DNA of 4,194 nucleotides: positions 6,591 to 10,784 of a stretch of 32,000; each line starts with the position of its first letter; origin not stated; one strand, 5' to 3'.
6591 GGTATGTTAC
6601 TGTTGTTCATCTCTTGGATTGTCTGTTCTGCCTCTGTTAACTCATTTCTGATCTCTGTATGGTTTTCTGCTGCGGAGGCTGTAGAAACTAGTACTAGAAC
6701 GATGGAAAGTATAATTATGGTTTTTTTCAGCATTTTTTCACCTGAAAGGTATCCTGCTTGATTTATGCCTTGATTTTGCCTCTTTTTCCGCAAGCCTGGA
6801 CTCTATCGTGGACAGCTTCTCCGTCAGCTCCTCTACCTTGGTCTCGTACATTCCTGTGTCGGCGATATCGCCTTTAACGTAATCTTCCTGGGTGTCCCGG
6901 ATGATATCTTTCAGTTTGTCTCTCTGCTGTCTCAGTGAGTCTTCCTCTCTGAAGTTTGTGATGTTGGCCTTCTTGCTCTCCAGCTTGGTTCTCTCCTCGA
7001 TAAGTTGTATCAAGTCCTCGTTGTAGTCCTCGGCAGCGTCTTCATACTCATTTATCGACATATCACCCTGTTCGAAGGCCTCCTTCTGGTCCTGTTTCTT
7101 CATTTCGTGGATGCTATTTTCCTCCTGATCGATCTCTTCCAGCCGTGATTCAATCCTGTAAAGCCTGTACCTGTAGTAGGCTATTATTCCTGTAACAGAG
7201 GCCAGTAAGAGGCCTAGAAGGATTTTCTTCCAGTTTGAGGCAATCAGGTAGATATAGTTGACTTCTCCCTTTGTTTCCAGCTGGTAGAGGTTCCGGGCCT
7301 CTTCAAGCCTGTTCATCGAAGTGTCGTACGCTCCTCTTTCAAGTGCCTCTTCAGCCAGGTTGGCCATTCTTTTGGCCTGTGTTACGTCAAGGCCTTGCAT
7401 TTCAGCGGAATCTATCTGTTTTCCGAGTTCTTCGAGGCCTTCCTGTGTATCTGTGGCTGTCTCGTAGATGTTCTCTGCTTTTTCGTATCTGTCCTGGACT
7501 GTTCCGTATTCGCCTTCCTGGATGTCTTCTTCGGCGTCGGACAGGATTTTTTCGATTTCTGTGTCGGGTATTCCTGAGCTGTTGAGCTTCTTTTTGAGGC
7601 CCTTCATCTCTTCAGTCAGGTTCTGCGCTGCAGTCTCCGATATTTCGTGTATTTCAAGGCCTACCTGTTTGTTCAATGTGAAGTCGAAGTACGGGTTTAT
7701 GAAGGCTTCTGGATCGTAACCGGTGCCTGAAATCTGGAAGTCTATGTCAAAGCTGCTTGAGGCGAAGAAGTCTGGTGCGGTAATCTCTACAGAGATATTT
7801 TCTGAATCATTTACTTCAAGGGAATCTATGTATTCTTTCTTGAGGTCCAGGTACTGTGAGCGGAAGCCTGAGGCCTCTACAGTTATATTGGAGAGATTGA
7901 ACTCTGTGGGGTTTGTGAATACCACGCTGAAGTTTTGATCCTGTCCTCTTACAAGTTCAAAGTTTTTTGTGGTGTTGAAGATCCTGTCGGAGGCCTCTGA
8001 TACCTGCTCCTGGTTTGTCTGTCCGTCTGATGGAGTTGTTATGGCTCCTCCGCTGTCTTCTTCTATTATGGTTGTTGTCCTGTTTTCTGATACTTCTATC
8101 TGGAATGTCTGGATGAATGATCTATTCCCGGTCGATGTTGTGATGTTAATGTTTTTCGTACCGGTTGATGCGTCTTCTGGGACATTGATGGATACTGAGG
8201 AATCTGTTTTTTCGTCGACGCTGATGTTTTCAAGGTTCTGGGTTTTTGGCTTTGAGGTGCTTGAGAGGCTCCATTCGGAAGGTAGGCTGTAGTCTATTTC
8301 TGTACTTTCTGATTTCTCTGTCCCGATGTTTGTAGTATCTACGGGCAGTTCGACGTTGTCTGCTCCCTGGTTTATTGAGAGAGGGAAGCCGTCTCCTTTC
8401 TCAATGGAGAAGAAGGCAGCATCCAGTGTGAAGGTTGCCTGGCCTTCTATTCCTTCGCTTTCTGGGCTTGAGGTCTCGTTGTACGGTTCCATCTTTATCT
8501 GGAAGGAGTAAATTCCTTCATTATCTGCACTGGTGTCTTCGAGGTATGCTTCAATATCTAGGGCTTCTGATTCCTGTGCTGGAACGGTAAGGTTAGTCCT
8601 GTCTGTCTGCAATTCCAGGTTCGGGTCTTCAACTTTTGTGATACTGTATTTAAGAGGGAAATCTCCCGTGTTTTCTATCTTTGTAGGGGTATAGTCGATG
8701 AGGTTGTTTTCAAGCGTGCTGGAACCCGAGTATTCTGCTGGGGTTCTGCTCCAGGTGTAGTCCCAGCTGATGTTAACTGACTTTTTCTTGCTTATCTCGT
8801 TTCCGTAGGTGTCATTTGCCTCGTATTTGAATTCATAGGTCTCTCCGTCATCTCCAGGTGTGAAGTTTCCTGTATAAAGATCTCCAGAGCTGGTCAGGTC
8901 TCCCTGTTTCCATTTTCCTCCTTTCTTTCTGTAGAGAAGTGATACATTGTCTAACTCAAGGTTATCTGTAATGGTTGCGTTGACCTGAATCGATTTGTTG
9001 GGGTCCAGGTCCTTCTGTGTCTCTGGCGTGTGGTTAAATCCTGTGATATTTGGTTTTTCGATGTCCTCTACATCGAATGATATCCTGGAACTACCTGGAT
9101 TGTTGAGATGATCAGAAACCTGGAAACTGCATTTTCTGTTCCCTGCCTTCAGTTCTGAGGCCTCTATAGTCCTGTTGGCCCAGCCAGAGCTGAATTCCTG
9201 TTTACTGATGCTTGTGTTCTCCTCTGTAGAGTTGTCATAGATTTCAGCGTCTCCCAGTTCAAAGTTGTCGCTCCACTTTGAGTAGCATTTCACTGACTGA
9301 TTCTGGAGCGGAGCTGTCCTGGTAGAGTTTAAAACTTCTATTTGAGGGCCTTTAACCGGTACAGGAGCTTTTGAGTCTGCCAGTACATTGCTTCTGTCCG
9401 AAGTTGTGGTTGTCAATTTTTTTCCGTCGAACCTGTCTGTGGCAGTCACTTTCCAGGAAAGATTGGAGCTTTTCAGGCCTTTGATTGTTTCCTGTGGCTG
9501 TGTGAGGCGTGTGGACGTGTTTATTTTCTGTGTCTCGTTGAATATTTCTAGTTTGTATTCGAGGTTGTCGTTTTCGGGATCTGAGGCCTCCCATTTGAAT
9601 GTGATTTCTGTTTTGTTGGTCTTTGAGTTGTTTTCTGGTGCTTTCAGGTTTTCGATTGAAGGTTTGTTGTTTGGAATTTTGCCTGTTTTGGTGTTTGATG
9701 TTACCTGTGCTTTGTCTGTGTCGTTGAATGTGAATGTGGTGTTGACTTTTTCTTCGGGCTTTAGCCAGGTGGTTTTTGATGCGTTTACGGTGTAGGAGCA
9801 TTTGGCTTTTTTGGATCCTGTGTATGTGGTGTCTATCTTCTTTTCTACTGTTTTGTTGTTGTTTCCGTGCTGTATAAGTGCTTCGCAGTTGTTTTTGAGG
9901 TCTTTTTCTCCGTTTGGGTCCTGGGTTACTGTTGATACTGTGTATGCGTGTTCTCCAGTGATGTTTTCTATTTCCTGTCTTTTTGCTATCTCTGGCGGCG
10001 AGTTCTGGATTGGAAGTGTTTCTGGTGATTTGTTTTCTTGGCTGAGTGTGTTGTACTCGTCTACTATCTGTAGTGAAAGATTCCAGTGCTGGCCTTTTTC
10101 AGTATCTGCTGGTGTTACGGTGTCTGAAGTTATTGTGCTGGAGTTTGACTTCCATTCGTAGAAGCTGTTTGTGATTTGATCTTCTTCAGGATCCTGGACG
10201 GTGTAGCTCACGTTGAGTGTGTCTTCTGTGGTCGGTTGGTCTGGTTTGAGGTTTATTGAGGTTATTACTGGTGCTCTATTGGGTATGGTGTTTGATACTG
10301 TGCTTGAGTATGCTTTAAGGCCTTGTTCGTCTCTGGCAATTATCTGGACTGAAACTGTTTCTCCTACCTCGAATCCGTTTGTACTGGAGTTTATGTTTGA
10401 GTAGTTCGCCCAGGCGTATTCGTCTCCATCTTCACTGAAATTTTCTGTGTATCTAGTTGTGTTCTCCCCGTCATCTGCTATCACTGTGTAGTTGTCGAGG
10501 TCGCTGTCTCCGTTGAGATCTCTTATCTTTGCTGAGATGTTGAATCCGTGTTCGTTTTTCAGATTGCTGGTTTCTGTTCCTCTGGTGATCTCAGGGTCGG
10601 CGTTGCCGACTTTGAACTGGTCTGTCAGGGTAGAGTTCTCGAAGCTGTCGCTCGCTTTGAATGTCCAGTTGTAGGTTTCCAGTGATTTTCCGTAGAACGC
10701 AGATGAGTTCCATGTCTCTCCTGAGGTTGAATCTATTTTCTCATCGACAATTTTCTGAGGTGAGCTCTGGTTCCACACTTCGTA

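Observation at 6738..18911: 4,057-aa surface protein: an uninterrupted 12.2-kb gene occupying 38% of the window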

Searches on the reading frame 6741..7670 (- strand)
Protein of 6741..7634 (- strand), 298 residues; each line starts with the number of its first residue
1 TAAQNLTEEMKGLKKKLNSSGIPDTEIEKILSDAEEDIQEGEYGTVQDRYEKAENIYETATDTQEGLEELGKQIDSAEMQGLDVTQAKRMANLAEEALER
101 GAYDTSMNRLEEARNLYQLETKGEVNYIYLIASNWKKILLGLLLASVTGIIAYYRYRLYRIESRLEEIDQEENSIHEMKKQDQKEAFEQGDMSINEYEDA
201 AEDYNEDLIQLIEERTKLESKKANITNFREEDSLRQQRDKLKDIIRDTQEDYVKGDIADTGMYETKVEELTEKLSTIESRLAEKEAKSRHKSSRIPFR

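Call 14: search_protein_families(library=pfam, proteins=[window:6741-7634:-], max_evalue=5)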
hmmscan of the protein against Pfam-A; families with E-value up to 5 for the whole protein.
window:6741-7634:- (298 aa): 5 families
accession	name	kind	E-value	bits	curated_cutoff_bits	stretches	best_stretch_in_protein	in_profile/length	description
PF13512.12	TPR_18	-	0.048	14.3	21.9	1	91-138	14-61/145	Tetratricopeptide repeat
PF07719.23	TPR_2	-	0.23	12.1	27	0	47-61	14-28/34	Tetratricopeptide repeat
PF13561.12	adh_short_C2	-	0.35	10.8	27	0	62-100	31-68/236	Enoyl-(Acyl carrier protein) reductase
PF21761.2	RedAm-like_C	-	0.4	11.4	27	0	68-112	79-123/127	NADPH-dependent reductive aminase-like, C-terminal domain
PF25587.1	Rv2743c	-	0.56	10.2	27.7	1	62-115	114-166/237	Rv2743c family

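Call 79: find_homologous_proteins(query=A4, max_evalue=0.001)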
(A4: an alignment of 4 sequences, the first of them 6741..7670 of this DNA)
Query A4 (4 sequences) (310 aa, profile of the alignment): 3 proteins with E <= 0.001 among 8000 candidates.
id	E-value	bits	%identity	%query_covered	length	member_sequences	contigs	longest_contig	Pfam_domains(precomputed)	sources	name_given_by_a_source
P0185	5.9e-130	451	65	100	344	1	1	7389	-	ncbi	ncbi:MAG: hypothetical protein ABEJ87_06135, partial [Candidatus Nanohalobium sp.]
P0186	3.0e-124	432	60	99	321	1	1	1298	-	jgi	jgi:hypothetical protein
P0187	7.6e-113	395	68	88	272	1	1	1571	-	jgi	jgi:hypothetical protein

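Call 82: find_encoding_contigs(protein=P0185, flank=8000, max_places=1)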
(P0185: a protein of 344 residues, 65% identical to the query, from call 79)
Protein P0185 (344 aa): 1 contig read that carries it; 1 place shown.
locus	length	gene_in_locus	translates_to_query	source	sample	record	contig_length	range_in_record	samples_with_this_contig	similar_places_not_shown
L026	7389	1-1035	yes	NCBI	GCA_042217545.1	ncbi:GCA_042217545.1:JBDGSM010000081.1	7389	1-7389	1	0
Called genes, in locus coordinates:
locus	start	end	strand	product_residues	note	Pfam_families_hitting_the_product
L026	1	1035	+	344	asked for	?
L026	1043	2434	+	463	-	-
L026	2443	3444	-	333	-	PF13894:zf-C2H2_4 (faint), PF03796:DnaB_C (weak), PF13481:AAA_25 (weak), PF23442:DUF7125 (faint), PF06745:ATPase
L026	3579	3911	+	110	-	-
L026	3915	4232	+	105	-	-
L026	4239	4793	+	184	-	PF06745:ATPase (weak)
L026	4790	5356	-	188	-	-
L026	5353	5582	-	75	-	-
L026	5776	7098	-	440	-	PF13173:AAA_14, PF13635:DUF4143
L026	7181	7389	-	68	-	?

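Call 90: search_protein_families(library=pfam, proteins=[L026:1043-2431:+], max_evalue=0.05)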
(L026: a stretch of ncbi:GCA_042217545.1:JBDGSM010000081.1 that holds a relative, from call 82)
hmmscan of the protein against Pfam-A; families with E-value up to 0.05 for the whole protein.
L026:1043-2431:+ (463 aa): 1 family
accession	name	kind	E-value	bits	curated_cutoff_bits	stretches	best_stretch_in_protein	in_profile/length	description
PF13829.11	DUF4191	-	0.046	13.5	30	0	7-44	60-97/219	Domain of unknown function (DUF4191)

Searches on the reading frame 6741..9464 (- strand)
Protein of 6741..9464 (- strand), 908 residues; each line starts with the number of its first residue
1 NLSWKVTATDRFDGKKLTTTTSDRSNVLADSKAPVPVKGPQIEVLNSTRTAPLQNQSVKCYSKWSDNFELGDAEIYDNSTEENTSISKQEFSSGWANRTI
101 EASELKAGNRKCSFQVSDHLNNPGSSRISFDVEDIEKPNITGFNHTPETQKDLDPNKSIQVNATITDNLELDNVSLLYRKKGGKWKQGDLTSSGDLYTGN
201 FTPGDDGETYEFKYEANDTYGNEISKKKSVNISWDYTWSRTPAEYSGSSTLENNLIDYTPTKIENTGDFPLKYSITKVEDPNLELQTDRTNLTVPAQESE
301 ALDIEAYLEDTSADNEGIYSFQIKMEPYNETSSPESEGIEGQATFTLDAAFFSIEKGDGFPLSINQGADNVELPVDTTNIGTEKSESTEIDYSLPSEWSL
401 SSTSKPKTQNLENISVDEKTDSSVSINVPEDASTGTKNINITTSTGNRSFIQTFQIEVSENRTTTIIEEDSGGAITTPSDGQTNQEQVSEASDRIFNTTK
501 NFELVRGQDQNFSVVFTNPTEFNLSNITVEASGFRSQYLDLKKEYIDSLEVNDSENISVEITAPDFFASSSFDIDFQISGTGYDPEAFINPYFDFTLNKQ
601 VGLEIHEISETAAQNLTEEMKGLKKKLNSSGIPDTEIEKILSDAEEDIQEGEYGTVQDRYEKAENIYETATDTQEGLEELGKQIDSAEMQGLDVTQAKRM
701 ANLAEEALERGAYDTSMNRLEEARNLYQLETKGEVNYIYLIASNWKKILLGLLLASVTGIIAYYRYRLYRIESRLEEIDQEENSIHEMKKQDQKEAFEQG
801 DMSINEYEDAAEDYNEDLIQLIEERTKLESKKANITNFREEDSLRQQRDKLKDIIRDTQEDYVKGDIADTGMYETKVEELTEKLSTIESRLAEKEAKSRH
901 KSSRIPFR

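Call 25: find_homologous_proteins(query=window:6741-9464:-, max_evalue=0.001)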
Query window:6741-9464:- (908 aa): 1 proteins with E <= 0.001 among 8000 candidates.
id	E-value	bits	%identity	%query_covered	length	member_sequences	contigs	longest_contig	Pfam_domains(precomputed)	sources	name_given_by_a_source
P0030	4.0e-18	83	24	49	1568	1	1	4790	PF17957.8,PF13750.13,PF10633.16,PF19077.7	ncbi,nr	ncbi:MAG: hypothetical protein HY361_05420, partial [Candidatus Aenigmarchaeota archaeon]|nr:hypothe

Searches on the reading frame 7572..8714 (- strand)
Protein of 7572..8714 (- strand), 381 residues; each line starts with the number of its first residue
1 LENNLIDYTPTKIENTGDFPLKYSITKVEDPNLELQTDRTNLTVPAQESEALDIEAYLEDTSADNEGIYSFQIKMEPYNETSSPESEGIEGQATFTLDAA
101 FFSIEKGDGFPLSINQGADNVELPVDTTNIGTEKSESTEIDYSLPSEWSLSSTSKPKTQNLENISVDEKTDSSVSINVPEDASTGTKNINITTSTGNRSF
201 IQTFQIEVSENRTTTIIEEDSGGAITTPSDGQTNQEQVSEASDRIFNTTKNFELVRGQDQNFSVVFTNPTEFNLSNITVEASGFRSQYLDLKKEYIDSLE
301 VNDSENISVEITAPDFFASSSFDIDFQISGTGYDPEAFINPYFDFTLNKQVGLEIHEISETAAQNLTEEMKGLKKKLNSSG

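Call 14: search_protein_families(library=pfam, proteins=[window:7572-8714:-], max_evalue=5)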
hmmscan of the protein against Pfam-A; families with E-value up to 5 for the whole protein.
window:7572-8714:- (381 aa): 4 families
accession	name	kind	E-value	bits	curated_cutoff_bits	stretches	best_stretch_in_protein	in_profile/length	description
PF10633.15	NPCBM_assoc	-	3.4e-07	30.8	24.4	1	120-194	6-76/78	NPCBM-associated, NEW3 domain of alpha-galactosidase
PF00927.28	Transglut_C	-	0.039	14.5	26.6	1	255-311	12-74/106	Transglutaminase family, C-terminal ig like domain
PF06280.18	fn3_5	-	0.057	14.5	27.6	1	23-81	44-104/112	Fn3-like domain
PF15780.11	ASH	-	0.18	12.5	27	1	12-54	30-72/98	Abnormal spindle-like microcephaly-assoc'd, ASPM-SPD-2-Hydin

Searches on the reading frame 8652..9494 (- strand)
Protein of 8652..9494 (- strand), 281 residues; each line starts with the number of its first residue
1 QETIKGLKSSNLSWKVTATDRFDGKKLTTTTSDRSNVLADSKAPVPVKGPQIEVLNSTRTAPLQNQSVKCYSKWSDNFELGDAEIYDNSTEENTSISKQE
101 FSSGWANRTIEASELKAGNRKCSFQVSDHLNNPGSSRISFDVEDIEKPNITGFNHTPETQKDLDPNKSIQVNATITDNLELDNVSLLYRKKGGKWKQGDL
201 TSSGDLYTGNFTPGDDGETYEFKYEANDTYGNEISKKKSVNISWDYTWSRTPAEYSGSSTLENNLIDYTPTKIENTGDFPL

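Call 14: search_protein_families(library=pfam, proteins=[window:8652-9494:-], max_evalue=5)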
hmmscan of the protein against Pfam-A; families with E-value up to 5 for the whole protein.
window:8652-9494:- (281 aa): 1 family
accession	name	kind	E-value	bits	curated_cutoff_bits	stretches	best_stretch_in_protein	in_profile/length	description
PF15418.12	DUF4625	-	0.004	17.9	27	1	143-186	9-54/131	Domain of unknown function (DUF4625)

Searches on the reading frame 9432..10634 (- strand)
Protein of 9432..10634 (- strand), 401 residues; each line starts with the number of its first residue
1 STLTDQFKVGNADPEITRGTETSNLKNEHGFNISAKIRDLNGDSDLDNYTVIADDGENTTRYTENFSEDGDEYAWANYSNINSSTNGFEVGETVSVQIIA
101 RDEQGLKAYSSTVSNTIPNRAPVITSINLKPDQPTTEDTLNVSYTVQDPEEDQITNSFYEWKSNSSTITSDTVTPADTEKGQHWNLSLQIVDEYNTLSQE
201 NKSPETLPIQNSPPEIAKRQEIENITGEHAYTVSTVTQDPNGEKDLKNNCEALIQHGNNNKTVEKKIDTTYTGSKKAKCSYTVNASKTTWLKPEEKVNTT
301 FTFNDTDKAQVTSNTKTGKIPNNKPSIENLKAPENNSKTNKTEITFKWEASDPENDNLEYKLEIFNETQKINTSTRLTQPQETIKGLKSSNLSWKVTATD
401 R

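Call 14: search_protein_families(library=pfam, proteins=[window:9432-10634:-], max_evalue=5)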
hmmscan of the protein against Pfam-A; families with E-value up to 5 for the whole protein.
window:9432-10634:- (401 aa): 2 families
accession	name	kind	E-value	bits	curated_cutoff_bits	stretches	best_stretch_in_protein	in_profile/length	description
PF02722.21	MOSP_C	-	0.012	15.7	25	1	275-350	101-174/205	Major Outer Sheath Protein C-terminal domain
PF21027.3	Sde0182_C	-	1.6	9.8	27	1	349-381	8-40/83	Cellulose-binding protein Sde0182, C-terminal domain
